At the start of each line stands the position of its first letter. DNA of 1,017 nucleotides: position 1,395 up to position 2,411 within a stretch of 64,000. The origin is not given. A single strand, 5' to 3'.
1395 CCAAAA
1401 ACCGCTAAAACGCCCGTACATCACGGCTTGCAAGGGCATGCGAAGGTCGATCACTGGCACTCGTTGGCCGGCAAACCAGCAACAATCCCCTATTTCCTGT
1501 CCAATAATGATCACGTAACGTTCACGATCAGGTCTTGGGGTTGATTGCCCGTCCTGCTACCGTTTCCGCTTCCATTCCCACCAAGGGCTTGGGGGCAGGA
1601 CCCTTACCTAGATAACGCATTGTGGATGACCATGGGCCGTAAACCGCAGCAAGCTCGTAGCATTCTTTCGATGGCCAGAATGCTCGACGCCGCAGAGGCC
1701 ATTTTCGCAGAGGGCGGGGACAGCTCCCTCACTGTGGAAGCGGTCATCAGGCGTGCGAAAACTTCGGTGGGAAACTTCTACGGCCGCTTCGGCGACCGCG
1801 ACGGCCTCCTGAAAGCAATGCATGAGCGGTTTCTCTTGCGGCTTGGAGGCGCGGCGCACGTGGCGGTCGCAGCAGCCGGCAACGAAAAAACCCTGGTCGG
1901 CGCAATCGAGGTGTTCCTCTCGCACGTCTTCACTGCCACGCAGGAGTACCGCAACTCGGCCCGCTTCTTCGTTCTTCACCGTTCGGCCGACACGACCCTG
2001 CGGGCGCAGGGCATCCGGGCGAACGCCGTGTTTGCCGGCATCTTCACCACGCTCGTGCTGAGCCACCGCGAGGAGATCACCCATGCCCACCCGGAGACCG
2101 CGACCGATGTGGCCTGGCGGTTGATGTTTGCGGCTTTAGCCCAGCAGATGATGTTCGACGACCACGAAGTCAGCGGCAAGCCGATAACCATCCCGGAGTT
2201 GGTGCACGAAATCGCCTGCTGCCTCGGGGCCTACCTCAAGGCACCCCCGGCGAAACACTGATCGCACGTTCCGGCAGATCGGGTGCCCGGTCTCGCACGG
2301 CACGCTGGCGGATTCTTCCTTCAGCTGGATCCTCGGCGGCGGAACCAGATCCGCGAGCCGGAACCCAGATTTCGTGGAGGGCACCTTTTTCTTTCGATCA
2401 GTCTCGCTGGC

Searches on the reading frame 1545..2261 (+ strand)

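Call 74: search_protein_families(library=pfam, proteins=[window:1545-2261:+], max_evalue=0.001)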
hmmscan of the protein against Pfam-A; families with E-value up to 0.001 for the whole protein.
window:1545-2261:+ (238 aa): 1 family
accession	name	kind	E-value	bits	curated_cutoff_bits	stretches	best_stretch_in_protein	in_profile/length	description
PF00440.29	TetR_N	-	3.5e-10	39.9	24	1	47-92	2-47/47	Bacterial regulatory proteins, tetR family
